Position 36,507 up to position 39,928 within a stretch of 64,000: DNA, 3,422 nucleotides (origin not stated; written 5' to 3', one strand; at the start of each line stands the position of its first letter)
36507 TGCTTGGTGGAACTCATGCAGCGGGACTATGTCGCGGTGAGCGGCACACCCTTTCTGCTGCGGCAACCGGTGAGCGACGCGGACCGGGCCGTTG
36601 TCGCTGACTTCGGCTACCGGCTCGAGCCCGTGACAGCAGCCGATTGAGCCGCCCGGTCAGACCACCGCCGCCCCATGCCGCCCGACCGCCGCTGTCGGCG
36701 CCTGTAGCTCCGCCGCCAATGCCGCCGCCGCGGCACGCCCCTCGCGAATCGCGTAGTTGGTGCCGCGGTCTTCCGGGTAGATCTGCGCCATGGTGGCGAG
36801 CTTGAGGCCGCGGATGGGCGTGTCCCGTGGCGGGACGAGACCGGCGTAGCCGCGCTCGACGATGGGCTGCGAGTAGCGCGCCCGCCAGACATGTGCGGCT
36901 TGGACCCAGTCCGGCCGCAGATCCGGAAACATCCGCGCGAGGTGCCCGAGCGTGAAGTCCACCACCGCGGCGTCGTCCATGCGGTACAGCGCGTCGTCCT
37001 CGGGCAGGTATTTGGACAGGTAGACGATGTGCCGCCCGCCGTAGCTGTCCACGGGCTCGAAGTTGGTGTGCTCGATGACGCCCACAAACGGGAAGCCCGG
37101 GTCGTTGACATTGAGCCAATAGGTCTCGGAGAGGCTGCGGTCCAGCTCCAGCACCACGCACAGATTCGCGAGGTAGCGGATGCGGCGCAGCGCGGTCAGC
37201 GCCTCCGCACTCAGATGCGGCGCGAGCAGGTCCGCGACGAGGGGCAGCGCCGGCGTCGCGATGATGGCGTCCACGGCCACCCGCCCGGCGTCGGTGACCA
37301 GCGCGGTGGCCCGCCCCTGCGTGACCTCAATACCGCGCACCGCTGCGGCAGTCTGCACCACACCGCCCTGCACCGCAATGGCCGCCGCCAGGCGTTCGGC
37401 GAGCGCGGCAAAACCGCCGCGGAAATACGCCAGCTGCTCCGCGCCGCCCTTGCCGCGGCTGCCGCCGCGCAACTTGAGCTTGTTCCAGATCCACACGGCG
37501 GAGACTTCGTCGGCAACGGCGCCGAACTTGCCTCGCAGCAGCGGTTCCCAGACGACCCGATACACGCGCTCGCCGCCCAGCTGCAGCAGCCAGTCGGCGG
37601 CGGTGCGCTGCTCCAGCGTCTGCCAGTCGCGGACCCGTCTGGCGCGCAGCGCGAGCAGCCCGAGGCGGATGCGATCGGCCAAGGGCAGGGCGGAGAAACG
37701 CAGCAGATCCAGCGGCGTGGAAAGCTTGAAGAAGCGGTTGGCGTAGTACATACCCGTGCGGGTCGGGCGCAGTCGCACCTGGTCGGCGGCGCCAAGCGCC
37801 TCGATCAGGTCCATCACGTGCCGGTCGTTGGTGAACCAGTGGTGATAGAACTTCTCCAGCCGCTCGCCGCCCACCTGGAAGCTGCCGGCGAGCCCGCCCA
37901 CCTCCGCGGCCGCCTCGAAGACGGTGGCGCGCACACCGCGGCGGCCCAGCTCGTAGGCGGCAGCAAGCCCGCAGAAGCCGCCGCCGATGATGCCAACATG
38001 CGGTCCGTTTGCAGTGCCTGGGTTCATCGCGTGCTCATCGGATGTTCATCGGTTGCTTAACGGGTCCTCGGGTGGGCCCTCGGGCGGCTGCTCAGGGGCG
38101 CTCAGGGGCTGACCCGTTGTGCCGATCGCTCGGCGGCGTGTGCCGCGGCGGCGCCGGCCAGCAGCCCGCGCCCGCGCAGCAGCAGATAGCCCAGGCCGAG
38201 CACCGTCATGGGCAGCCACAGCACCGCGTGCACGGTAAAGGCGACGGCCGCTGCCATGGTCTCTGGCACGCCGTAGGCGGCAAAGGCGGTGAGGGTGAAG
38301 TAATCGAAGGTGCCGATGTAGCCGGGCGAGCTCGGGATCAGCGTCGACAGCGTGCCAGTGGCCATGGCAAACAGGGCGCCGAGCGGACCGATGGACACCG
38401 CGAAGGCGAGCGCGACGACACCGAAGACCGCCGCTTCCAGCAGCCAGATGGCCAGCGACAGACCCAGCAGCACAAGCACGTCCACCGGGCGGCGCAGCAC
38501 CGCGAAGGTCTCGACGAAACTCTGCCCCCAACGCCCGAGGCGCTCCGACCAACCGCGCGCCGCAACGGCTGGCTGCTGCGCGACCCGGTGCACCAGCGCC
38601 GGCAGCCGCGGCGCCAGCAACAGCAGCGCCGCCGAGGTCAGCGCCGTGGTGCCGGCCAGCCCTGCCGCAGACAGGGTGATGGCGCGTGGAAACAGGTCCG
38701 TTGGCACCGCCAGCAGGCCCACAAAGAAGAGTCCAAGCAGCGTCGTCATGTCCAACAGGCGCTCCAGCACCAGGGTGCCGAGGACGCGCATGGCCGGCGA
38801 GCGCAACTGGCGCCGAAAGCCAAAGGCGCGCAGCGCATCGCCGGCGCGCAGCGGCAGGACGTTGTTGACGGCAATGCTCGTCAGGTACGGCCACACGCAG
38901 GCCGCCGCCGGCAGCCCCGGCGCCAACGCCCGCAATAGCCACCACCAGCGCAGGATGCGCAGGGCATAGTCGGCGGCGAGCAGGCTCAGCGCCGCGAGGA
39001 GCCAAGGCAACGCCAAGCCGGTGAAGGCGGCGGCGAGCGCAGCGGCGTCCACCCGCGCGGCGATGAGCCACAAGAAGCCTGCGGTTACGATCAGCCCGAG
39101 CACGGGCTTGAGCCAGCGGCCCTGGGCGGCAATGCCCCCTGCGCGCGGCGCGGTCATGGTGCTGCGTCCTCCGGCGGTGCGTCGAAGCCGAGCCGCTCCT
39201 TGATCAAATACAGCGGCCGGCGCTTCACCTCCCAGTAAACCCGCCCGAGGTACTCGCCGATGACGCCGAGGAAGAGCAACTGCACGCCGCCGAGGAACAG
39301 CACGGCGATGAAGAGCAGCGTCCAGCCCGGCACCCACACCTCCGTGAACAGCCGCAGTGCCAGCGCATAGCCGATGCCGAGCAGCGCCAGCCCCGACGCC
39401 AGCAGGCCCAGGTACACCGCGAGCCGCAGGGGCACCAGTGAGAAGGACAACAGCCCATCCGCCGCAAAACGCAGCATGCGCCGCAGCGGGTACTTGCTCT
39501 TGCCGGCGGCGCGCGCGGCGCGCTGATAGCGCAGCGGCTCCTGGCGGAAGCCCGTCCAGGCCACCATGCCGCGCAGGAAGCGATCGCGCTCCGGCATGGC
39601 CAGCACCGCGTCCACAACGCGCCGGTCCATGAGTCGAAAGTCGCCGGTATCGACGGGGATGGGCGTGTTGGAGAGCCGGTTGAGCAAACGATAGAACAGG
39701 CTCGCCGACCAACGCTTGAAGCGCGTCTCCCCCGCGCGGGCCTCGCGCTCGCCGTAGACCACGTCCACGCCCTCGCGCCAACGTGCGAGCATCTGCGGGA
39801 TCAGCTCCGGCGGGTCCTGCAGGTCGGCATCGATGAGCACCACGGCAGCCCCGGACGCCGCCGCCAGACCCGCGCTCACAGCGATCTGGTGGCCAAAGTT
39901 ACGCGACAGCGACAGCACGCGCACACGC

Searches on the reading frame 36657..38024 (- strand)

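Call 17: search_protein_families(library=pfam, proteins=[window:36657-38024:-], max_evalue=0.0001)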
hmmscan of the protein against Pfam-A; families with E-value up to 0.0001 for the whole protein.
window:36657-38024:- (455 aa): 3 families
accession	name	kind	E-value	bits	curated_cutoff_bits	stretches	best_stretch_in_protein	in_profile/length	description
PF01593.30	Amino_oxidase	-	1.4e-40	140.3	19.8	1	17-436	1-442/443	Flavin containing amine oxidoreductase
PF13450.12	NAD_binding_8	-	8.8e-14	52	21.9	1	12-76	1-67/68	NAD(P)-binding Rossmann-like domain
PF01266.30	DAO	-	2.7e-10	40.7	27.9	1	10-397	2-311/353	FAD dependent oxidoreductase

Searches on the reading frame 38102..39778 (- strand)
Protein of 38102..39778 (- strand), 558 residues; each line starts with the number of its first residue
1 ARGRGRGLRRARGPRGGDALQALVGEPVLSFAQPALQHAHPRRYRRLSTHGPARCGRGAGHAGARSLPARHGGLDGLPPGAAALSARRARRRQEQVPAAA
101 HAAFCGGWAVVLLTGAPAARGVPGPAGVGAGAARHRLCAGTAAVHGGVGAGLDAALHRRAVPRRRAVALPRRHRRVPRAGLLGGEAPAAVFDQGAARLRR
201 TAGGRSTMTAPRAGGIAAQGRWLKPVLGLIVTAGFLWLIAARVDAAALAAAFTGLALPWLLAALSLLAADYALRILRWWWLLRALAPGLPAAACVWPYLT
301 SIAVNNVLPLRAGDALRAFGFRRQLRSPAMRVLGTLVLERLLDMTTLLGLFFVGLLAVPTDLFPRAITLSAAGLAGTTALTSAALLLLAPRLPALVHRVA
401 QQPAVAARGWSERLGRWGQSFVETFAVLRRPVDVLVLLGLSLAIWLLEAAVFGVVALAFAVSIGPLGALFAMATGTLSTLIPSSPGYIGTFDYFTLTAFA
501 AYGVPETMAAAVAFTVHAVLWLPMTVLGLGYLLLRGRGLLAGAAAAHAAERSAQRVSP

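Call 17: search_protein_families(library=pfam, proteins=[window:38102-39778:-], max_evalue=0.0001)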
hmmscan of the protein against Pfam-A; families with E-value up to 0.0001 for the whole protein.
window:38102-39778:- (558 aa): 1 family
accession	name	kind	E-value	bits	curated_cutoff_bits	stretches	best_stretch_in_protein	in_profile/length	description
PF03706.18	LPG_synthase_TM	-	1.1e-44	153.6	33.4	1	226-528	2-302/302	Lysylphosphatidylglycerol synthase TM region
